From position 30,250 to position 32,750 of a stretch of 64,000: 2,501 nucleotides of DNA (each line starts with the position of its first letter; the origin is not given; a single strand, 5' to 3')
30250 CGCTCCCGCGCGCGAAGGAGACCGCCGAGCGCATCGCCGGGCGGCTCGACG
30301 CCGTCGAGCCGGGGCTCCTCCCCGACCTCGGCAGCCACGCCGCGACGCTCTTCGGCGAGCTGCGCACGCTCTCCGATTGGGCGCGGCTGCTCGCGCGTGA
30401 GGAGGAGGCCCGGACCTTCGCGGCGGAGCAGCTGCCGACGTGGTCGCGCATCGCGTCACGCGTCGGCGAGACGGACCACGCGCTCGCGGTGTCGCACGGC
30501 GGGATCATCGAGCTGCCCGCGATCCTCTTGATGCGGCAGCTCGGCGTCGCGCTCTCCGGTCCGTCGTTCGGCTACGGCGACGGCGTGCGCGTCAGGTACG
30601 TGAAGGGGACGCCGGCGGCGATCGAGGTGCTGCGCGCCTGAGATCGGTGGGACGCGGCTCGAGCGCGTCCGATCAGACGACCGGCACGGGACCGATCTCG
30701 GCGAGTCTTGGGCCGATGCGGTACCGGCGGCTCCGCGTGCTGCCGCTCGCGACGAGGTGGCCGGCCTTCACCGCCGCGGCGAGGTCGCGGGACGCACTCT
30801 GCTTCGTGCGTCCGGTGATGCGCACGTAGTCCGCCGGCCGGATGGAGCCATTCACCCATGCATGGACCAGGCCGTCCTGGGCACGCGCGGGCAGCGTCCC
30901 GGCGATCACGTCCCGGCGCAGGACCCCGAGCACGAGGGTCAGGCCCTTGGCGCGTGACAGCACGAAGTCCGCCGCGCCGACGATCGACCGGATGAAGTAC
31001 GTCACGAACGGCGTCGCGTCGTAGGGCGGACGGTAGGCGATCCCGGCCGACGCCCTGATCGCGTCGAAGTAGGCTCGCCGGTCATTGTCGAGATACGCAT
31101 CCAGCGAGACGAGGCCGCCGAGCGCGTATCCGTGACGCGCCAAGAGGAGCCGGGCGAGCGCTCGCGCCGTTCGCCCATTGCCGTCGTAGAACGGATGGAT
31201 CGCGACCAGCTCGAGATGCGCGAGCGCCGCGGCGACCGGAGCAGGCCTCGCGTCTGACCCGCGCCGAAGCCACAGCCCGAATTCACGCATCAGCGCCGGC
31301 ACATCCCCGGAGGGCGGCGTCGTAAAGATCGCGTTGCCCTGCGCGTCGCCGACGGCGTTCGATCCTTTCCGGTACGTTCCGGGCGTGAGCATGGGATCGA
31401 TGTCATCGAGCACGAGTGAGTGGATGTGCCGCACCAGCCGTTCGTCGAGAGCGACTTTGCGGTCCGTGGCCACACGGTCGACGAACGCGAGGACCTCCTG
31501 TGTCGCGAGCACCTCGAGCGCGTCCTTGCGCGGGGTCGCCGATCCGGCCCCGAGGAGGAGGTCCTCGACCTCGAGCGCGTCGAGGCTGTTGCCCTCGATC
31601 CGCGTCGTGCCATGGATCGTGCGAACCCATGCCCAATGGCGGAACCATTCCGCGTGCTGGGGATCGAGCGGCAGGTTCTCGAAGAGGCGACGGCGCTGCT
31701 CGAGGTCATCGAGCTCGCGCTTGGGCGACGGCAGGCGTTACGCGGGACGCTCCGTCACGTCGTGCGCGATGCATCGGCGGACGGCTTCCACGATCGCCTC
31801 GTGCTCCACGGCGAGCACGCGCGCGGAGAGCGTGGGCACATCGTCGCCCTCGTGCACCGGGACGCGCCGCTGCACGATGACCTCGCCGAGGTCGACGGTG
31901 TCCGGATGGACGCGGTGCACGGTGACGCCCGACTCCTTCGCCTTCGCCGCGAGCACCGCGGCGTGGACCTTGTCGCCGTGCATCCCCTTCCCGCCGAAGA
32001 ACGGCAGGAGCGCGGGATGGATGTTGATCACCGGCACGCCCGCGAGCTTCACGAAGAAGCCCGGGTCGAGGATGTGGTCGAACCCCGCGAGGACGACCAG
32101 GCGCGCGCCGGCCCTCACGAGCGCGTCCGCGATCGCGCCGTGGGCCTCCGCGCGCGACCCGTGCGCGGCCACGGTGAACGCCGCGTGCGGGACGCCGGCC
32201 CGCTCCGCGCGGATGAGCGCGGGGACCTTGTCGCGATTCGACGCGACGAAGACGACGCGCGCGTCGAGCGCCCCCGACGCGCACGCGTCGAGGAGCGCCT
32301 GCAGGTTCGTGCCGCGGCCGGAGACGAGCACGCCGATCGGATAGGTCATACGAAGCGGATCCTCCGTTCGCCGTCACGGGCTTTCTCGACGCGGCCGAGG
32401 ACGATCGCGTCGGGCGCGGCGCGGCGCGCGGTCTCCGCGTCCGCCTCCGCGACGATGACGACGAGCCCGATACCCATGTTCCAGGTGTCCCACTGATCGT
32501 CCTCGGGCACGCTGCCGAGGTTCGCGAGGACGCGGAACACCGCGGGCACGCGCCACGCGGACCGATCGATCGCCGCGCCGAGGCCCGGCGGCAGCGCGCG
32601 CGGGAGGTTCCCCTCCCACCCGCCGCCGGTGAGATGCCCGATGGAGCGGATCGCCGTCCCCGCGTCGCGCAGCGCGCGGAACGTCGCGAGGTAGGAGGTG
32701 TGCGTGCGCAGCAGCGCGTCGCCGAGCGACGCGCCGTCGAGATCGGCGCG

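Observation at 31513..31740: Fic gene: conserved N-terminal domain encoded in-frame directly after the purN stop codon, with no canonical start codon for 75 codons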

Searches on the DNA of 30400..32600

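Call 88: search_rna_families(source=window, start=30400, end=32600, threshold=evalue, max_evalue=1)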
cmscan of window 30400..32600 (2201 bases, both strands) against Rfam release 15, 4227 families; matches with E-value up to 1: 2.
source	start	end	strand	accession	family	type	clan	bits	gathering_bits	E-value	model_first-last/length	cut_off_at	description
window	31533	31618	-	RF02999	ivy-DE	Cis-reg;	-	24.7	41.4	0.14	1-93/93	no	ivy-DE RNA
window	32116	32178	+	RF00194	Rubella_3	Cis-reg;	-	20.5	35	0.61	1-68/68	no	Rubella virus 3' cis-acting element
